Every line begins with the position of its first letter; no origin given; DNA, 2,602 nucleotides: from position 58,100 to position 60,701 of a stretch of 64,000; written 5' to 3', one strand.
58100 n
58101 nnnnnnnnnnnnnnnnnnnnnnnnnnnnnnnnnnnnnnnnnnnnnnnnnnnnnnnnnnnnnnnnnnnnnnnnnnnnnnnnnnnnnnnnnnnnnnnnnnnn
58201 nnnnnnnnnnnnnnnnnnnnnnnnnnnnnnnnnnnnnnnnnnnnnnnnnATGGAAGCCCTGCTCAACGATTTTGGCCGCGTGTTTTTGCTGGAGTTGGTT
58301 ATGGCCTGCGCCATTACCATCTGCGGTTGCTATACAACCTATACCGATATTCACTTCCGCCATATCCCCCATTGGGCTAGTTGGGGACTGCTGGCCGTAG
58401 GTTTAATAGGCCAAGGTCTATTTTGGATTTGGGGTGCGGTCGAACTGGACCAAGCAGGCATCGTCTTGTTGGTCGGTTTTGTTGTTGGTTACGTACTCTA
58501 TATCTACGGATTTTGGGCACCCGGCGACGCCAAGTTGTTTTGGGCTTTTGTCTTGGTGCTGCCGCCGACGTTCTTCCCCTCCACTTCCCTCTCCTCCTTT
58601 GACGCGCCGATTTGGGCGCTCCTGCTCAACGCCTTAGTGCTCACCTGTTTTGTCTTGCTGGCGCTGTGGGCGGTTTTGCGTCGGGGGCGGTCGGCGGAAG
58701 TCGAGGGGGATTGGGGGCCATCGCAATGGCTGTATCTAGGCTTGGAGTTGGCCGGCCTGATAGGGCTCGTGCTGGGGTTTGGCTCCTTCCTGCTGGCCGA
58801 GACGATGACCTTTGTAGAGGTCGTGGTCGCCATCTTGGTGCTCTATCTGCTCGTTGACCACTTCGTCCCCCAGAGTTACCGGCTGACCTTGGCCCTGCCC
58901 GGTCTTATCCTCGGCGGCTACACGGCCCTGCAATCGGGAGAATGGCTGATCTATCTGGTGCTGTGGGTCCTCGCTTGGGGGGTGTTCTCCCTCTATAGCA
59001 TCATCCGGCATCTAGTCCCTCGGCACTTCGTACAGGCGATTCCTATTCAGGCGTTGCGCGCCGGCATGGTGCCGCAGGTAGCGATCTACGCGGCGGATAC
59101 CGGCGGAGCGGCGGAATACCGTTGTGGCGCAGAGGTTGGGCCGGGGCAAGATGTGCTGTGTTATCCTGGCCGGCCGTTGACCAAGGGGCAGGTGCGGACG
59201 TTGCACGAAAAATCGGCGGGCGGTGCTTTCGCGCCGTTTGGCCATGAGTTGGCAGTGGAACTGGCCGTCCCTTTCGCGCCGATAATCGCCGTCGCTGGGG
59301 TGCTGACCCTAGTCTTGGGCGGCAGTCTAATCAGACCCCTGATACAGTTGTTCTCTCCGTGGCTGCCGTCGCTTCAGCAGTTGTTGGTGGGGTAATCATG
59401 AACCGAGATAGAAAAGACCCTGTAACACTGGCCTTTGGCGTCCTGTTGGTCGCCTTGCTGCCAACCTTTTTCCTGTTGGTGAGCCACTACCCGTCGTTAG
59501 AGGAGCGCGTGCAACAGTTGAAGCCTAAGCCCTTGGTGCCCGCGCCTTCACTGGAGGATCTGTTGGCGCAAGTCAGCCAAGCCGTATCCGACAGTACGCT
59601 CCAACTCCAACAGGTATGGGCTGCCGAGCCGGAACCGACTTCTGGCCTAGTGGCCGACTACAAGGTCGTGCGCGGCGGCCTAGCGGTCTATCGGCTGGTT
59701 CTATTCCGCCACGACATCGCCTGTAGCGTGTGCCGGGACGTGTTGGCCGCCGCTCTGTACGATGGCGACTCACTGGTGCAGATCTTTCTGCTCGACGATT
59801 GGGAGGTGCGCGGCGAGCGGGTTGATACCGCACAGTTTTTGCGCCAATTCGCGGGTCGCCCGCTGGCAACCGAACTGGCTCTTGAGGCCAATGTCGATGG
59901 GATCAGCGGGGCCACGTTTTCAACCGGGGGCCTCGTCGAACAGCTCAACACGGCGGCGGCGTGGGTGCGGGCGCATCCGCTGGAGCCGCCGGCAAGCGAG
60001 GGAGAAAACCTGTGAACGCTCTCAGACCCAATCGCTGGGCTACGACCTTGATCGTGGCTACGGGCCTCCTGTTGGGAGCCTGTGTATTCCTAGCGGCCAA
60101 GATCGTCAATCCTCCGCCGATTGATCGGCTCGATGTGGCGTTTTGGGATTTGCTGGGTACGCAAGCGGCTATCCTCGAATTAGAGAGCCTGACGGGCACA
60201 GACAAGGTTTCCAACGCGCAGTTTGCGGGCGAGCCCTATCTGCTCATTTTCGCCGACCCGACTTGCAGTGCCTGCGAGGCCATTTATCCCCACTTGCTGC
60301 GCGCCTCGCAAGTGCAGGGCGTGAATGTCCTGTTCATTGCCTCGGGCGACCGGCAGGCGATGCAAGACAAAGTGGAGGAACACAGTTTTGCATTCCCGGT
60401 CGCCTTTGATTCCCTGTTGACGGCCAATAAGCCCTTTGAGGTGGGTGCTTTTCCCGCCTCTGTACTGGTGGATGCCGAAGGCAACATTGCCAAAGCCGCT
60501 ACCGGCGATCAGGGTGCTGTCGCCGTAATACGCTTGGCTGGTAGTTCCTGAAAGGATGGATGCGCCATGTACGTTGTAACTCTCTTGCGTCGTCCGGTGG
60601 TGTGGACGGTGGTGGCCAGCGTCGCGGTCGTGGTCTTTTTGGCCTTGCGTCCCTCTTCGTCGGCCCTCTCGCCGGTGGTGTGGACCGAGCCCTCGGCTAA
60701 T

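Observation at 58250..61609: Sigma-54-controlled operon: A24-type aspartic peptidase-like protein, extracytoplasmic FMN-binding protein, two CxxC thioredoxins and a Cys-rich small protein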

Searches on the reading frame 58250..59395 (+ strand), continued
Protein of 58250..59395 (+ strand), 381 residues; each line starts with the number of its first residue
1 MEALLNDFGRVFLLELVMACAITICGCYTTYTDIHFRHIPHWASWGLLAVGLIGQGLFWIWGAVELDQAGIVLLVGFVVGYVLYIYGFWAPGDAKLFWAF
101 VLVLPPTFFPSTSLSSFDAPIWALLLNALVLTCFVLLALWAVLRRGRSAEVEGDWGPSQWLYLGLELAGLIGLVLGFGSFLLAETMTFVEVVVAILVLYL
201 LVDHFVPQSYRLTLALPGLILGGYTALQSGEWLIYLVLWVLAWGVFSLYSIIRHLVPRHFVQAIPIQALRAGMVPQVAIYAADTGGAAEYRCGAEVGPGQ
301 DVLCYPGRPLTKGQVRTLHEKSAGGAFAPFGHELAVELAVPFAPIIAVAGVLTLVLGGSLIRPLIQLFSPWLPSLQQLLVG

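Call 80: find_encoding_contigs(protein=P0402, flank=8000, max_places=2)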
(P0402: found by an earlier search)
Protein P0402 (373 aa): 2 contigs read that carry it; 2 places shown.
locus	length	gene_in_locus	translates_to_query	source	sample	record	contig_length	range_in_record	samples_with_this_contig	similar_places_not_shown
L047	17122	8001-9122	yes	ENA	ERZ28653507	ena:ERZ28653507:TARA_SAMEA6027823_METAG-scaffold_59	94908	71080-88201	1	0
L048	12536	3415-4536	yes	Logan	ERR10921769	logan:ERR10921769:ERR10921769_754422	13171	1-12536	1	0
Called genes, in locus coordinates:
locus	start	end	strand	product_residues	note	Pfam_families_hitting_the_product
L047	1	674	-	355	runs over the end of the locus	PF01408:GFO_IDH_MocA, PF22725:GFO_IDH_MocA_C3 (weak)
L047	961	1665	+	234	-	PF06439:3keto-disac_hyd, PF21708:Glyco_hydro_59_C (weak)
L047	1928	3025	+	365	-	PF02746:MR_MLE_N, PF13378:MR_MLE_C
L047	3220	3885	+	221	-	-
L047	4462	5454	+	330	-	PF00158:Sigma54_activat, PF14532:Sigma54_activ_2, PF01078:Mg_chelatase (faint), PF07728:AAA_5 (weak), PF25601:AAA_lid_14, PF02954:HTH_8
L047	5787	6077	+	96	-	-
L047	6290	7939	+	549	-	PF13205:Big_5 (weak), PF01841:Transglut_core (faint)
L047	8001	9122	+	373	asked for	PF06819:Arc_PepC (faint)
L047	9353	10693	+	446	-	-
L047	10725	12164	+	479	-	PF04055:Radical_SAM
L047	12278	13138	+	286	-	-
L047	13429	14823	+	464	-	-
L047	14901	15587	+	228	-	-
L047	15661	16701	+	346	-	PF00294:PfkB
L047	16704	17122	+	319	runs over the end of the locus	PF01075:Glyco_transf_9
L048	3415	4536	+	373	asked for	PF06819:Arc_PepC (faint)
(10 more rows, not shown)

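Call 81: find_encoding_contigs(protein=P0312, flank=8000, max_places=2)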
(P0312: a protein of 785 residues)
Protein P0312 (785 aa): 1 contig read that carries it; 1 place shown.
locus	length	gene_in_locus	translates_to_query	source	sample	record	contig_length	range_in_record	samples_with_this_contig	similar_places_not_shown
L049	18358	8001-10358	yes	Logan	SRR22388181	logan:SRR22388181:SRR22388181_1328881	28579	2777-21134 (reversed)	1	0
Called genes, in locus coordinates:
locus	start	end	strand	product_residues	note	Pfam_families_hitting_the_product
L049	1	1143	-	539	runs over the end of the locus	PF00496:SBP_bac_5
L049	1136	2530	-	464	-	PF04055:Radical_SAM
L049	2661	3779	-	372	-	PF00535:Glycos_transf_2, PF10111:Glyco_tranf_2_2, PF13641:Glyco_tranf_2_3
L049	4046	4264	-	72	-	-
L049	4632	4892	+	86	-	-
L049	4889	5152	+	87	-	-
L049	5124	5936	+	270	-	-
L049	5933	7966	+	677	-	PF13743:Thioredoxin_5 (faint), PF13435:Cytochrome_C554, PF01323:DSBA (faint), PF03227:GILT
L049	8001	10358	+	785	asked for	PF00534:Glycos_transf_1, PF13692:Glyco_trans_1_4, PF01478:Peptidase_A24 (weak)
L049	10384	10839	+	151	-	-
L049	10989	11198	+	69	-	-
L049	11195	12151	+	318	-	PF26549:Tricorn_N, PF26550:Tricorn_2nd, PF25174:Beta-prop_THOC3, PF07676:PD40, PF26549:Tricorn_N, PF26550:Tricorn_2nd, PF23381:Beta-prop_IFT122_1st (weak), PF07676:PD40 (weak), +8 more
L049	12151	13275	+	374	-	PF01478:Peptidase_A24 (weak), PF06819:Arc_PepC (faint)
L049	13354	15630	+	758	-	PF13489:Methyltransf_23 (weak), PF08241:Methyltransf_11, PF13649:Methyltransf_25 (faint), PF00534:Glycos_transf_1 (weak), PF13692:Glyco_trans_1_4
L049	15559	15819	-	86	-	-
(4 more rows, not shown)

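Call 87: find_encoding_contigs(protein=P0370, flank=7000, max_places=2)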
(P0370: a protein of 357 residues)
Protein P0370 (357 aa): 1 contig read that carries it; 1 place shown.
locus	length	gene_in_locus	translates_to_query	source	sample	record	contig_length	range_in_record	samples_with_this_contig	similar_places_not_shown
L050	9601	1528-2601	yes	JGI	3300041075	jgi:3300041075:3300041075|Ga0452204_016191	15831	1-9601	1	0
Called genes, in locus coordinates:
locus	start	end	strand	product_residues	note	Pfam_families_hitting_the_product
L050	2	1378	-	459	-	?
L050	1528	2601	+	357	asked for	PF06819:Arc_PepC (faint)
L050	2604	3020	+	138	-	PF27806:HxsD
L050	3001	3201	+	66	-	-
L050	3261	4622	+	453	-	PF04055:Radical_SAM, PF13353:Fer4_12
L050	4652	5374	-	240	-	-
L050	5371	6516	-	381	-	-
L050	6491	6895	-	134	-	-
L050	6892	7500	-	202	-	PF01876:RNase_P_p30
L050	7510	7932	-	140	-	PF02698:DUF218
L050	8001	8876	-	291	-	PF22025:ThiI_fer, PF02926:THUMP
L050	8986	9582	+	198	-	PF13263:PHP_C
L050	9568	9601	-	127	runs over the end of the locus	PF01592:NifU_N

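Call 88: find_encoding_contigs(protein=P0281, flank=7000, max_places=2)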
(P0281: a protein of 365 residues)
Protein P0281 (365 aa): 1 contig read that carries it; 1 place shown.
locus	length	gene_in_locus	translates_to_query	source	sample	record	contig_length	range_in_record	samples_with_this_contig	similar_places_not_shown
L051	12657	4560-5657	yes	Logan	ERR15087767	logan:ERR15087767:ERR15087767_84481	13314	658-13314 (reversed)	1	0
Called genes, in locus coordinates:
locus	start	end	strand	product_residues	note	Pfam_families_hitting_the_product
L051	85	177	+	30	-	-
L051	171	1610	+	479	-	PF04055:Radical_SAM, PF13186:SPASM (weak)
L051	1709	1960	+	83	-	-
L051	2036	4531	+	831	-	PF01547:SBP_bac_1, PF13416:SBP_bac_8, PF01547:SBP_bac_1, PF13416:SBP_bac_8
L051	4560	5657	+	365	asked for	PF01478:Peptidase_A24 (weak)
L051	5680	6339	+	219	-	PF27806:HxsD (weak)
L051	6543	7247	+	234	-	-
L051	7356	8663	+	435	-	PF25975:CzcB_C (weak)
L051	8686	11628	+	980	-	PF02687:FtsX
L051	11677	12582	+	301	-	PF00005:ABC_tran, PF02463:SMC_N (faint), PF13304:AAA_21 (faint)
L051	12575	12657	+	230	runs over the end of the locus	PF00005:ABC_tran, PF13304:AAA_21 (faint)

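Call 92: search_protein_families(library=padloc, proteins=[window:58250-59395:+], max_evalue=0.01)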
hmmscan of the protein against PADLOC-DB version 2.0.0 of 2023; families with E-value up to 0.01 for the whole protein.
window:58250-59395:+ (381 aa): 0 families

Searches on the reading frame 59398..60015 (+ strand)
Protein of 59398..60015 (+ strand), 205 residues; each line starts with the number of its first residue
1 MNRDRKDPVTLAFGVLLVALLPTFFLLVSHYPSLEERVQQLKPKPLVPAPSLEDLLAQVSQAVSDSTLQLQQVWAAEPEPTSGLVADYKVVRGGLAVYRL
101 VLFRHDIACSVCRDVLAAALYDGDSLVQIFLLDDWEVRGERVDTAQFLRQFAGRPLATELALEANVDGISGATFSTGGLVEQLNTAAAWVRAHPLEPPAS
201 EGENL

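Call 4: search_protein_families(library=pfam, proteins=[window:59398-60015:+], max_evalue=0.1)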
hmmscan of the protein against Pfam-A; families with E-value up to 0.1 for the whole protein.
window:59398-60015:+ (205 aa): 1 family
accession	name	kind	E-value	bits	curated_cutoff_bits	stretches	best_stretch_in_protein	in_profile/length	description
PF04205.19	FMN_bind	-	0.0022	19.1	22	1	150-187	51-76/77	FMN-binding domain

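Call 5: search_protein_families(library=ncbifam, proteins=[window:59398-60015:+], max_evalue=0.1)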
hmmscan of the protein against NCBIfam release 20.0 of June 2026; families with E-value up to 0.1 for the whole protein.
window:59398-60015:+ (205 aa): 2 families
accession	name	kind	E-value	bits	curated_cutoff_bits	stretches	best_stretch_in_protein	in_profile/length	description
NF045876.1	RnfG_DVU2794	exception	4.2e-05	23.1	205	1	139-189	126-178/190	RnfABCDGE type electron transport complex subunit G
NF041840.1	rnfG_Methano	equivalog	0.0068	16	230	1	138-190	130-184/189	Rnf electron transport complex subunit RnfG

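Call 41: find_homologous_proteins(query=window:59398-60012:+, max_evalue=0.01)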
Query window:59398-60012:+ (205 aa): 75 proteins with E <= 0.01 among 3611 candidates.
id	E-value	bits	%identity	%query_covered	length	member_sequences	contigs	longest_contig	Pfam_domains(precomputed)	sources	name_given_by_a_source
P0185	5.4e-129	446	100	100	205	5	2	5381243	-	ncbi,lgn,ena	-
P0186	4.8e-128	443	99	100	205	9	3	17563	-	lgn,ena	-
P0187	3.6e-114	397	89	100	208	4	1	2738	-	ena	-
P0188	5.3e-114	397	91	100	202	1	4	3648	-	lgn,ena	-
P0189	7.7e-112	390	90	100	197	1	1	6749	-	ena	-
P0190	1.3e-111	389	89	100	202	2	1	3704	-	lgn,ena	-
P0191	3.2e-108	378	86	100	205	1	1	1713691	-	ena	-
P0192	1.6e-107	376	85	100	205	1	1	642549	-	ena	-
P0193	2.5e-107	375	86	100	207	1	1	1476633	-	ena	-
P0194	5.9e-107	374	85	100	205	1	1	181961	-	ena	-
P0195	5.7e-106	371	86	100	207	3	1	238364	-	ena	-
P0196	2.5e-105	369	86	100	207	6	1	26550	-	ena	-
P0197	4.7e-105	368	84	100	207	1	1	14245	-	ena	-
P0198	7.7e-104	364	84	100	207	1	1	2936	-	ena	-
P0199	1.5e-103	363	83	100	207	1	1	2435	-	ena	-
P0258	7.7e-34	135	43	90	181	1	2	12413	PF04205.20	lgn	-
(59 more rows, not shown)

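Call 50: predict_structure(alignment_id=A3)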
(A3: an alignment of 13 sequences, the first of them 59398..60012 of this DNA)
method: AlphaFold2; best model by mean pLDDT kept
length: 205 residues; sequences in the alignment: 13
mean_pLDDT: 80.3   pTM: 0.70
mean pLDDT of the five models: 80.3, 79.3, 78.0, 76.0, 69.5
residues with pLDDT >= 90: 81; 70-90: 73; 50-70: 41; < 50: 10
segments of 3 or more residues with pLDDT < 50: 199-205
pLDDT, mean of each block of 10 residues (from residue 1): 62 86 80 63 71 95 93 91 93 92 77 81 93 76 81 91 64 73 94 71 38
secondary structure, 60 per line:
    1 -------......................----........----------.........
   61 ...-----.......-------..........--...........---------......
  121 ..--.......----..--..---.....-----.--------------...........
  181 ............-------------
elements in order: H8-29 H34-41 H52-63 E69-75 E83-92 E95-105 E115-122 E125-131 H145-149 H170-192

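Call 56: fold_search(model_id=the predicted structure, library=pdb)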
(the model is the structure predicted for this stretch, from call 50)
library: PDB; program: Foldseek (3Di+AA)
matches with E <= 10: 366; with E <= 0.001: 5
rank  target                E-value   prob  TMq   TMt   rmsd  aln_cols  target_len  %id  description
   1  7zc6_G                6.0e-06  1.00  0.53  0.57  13.5       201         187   14  Na+ - translocating ferredoxin: NAD+ reductase (Rnf) of C. tetanomorphum (released 2022-09-28)
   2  9eri_G                3.8e-05  1.00  0.48  0.47  13.2       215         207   14  Cryo-EM structure of sodium pumping Rnf complex from Acetobacterium woodii bound to NADH (released 2025-03-05)
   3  8rb9_G                1.0e-04  1.00  0.50  0.52  14.7       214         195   15  Cryo-EM structure of the NADH:ferredoxin oxidoreductase RNF from Azotobacter vinelandii, NADH added (released 2024-06-26)
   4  8rb8_G                1.3e-04  1.00  0.50  0.52  14.6       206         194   16  Cryo-EM structure of the NADH:ferredoxin oxidoreductase RNF from Azotobacter vinelandii, purified with 2-ME/TCEP, NADH (released 2024-06-26)
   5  8ahx_G                1.8e-04  1.00  0.50  0.52  14.1       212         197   15  Cryo-EM structure of the nitrogen-fixation associated NADH:ferredoxin oxidoreductase RNF from Azotobacter vinelandii (released 2023-11-01)
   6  8p2a                  1.4e-01  0.85  0.30  0.59   5.5        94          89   18  Crystal structure of SaFMN3 domain 2 (released 2023-07-19)
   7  4psn_C                1.5e-01  0.18  0.20  0.19  17.1       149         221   10  Crystal structure of apeThermo-DBP-RP2 (released 2014-04-30)
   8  3jv1                  2.5e-01  0.07  0.18  0.19  15.1       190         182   15  Crystal structure of the Trypanosoma brucei p22 protein (released 2010-04-14)
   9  8p2b_B                2.6e-01  0.91  0.31  0.70   3.5        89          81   16  Crystal structure of CbFMN4 domain 1 (released 2023-07-19)
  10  11if                  3.3e-01  0.09  0.16  0.18  14.6       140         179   11  Crystal Structure of an exported phospholipid binding protein from Bordetella pertussis in complex with Di-palmitoyl-3-s (released 2026-03-11)
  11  1x9y_A                3.3e-01  0.08  0.17  0.11  15.0       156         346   13  The prostaphopain B structure (released 2004-11-23)
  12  1wyd_A                4.0e-01  0.20  0.14  0.08  11.9        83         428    8  Crystal Structure of Aspartyl-tRNA synthetase from Sulfolobus tokodaii (released 2006-07-04)
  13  7z4w_A                4.0e-01  0.10  0.19  0.09  17.8       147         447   12  gp6/gp15/gp16 connector complex of bacteriophage SPP1 (released 2022-11-30)
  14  2xgj_A                4.5e-01  0.04  0.12  0.05  19.9       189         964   10  Structure of Mtr4, a DExH helicase involved in nuclear RNA processing and surveillance (released 2010-06-23)
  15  6ee1_A                4.8e-01  0.15  0.21  0.08  21.9       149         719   12  Crystal structure of Mycobacterium tuberculosis ICL2 in complex with acetyl-CoA (released 2019-08-14)
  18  8p2b_A                6.8e-01  0.44  0.25  0.54   3.8        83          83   18  Crystal structure of CbFMN4 domain 1 (released 2023-07-19)
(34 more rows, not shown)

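Call 92: search_protein_families(library=padloc, proteins=[window:59398-60015:+], max_evalue=0.01)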
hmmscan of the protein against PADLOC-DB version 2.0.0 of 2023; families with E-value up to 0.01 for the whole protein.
window:59398-60015:+ (205 aa): 0 families

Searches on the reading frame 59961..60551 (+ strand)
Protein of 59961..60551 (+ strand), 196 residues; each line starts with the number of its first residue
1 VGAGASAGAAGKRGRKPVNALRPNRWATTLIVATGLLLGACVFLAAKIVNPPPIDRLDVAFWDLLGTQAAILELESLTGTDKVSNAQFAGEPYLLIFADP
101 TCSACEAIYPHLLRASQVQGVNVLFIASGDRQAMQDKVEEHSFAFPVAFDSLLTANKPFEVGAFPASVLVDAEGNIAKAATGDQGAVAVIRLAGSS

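Call 4: search_protein_families(library=pfam, proteins=[window:59961-60551:+], max_evalue=0.1)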
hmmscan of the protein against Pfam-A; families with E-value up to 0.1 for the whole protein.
window:59961-60551:+ (196 aa): 4 families
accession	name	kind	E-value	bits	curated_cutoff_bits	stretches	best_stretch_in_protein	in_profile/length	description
PF00578.27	AhpC-TSA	-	4e-09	36.9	26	1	66-178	2-123/124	AhpC/TSA family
PF08534.16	Redoxin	-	1.9e-07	31.4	26.6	1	78-184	16-136/148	Redoxin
PF13098.12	Thioredoxin_2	-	0.00025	21.8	27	1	90-183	5-94/104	Thioredoxin-like domain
PF13905.12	Thioredoxin_8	-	0.00048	20.8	27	1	91-176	2-94/94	Thioredoxin-like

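Call 5: search_protein_families(library=ncbifam, proteins=[window:59961-60551:+], max_evalue=0.1)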
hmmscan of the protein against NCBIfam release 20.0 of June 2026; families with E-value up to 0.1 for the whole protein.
window:59961-60551:+ (196 aa): 3 families
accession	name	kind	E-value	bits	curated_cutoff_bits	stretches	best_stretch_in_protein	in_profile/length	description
NF002854.0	PRK03147.1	subfamily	5.3e-11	42.7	170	1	65-185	38-161/176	thiol-disulfide oxidoreductase ResA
TIGR02661.1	MauD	equivalog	2.7e-10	40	188.6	1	65-177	48-160/189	methylamine dehydrogenase accessory protein MauD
NF041202.1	StoA_CxxC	exception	4.4e-05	23.4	210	1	90-182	52-150/163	endospore biogenesis thiol-disulfide oxidoreductase StoA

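Call 92: search_protein_families(library=padloc, proteins=[window:60012-60551:+], max_evalue=0.01)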
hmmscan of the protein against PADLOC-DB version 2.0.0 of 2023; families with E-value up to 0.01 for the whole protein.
window:60012-60551:+ (179 aa): 0 families
